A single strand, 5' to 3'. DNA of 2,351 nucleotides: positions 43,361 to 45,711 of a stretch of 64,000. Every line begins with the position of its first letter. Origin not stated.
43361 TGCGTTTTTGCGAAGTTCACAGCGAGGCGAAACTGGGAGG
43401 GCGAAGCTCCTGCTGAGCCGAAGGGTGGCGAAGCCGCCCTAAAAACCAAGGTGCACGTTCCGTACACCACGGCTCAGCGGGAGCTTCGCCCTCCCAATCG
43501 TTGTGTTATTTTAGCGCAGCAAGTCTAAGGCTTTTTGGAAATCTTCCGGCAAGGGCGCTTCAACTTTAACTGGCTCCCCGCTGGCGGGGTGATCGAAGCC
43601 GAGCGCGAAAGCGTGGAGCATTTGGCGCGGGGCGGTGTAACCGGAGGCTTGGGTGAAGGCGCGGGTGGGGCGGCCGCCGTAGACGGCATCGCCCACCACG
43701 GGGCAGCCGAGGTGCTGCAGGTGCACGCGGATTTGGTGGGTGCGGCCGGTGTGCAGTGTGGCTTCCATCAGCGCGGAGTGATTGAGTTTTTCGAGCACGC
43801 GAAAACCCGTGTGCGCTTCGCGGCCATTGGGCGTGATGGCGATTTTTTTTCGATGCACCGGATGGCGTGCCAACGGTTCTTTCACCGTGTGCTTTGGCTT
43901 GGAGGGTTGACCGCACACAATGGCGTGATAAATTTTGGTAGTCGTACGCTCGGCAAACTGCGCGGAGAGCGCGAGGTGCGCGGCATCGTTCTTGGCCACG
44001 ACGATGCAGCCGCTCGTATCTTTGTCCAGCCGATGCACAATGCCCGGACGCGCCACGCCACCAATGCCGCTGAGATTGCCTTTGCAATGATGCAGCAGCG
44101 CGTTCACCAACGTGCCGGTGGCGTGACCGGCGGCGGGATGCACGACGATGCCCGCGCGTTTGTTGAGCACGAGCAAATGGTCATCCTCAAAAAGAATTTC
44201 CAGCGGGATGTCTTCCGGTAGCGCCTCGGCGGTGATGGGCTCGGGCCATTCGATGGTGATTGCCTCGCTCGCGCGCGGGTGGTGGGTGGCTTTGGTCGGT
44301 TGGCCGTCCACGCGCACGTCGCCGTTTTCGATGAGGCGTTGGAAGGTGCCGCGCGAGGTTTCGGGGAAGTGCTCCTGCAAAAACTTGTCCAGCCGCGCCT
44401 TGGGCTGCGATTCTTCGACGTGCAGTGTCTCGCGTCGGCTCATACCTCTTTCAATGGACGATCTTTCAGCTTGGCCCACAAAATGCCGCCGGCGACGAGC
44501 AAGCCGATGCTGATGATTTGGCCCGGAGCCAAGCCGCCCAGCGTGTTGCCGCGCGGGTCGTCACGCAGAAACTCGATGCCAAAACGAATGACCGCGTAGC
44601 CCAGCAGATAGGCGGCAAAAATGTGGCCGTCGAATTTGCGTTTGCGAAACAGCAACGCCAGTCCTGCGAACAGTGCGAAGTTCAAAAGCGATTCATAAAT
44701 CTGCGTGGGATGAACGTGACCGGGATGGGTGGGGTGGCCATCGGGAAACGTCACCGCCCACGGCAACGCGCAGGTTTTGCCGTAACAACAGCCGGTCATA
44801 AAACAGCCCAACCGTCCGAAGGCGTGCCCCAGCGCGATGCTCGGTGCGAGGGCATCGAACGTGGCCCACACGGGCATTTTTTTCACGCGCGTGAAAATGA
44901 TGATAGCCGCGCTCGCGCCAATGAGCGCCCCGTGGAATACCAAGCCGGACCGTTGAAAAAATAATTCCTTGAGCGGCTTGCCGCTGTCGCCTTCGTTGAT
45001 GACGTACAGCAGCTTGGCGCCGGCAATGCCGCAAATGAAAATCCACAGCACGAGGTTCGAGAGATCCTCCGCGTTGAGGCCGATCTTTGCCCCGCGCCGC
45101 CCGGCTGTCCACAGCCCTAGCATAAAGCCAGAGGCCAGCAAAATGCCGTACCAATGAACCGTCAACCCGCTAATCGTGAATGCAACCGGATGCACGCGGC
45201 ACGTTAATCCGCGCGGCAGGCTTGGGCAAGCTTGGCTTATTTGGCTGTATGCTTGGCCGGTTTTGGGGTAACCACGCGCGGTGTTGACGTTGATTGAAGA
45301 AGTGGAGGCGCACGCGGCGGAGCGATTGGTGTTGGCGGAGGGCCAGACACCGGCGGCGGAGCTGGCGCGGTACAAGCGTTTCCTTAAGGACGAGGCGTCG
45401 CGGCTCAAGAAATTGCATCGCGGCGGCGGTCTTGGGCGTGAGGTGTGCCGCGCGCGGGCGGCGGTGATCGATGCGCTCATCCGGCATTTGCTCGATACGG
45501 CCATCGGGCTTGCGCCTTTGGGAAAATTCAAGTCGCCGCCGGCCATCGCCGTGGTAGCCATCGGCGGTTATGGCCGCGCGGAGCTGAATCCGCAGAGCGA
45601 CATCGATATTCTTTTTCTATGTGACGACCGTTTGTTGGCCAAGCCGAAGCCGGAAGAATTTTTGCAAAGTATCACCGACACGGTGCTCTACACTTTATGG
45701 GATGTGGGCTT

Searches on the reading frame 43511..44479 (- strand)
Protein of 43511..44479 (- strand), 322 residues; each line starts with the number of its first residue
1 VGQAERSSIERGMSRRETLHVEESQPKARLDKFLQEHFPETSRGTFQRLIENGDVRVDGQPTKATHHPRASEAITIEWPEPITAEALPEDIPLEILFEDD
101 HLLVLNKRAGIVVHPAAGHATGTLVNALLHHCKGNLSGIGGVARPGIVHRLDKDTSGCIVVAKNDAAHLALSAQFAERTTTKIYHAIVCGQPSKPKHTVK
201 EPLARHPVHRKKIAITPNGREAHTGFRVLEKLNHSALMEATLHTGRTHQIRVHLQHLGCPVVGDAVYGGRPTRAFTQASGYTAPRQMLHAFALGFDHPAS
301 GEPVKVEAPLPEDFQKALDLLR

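Call 30: search_protein_families(library=pfam, proteins=[window:43511-44479:-], max_evalue=0.001)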
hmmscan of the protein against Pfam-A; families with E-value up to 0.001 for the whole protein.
window:43511-44479:- (322 aa): 2 families
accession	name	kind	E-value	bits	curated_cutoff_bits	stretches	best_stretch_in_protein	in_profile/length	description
PF00849.27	PseudoU_synth_2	-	9.4e-34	117.3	26.8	1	101-256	1-152/152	RNA pseudouridylate synthase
PF01479.30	S4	-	1.1e-06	28.7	22.8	1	29-63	2-36/48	S4 domain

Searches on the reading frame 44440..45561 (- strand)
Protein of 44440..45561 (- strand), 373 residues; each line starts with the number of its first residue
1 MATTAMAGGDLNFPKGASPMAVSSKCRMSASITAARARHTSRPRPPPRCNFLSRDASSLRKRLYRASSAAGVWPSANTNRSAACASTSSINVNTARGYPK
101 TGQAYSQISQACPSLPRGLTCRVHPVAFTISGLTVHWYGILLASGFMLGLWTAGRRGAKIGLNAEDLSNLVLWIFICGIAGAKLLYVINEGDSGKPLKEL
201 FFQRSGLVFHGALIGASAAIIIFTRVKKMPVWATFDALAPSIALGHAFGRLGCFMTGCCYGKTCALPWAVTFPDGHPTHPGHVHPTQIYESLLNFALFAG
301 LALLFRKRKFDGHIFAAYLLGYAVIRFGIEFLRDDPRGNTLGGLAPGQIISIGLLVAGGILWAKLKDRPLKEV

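Call 30: search_protein_families(library=pfam, proteins=[window:44440-45561:-], max_evalue=0.001)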
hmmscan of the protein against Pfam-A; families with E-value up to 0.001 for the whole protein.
window:44440-45561:- (373 aa): 1 family
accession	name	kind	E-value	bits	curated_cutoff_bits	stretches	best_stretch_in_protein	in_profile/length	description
PF01790.23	LGT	-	5.5e-68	229.3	24.9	1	125-362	1-238/240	Prolipoprotein diacylglyceryl transferase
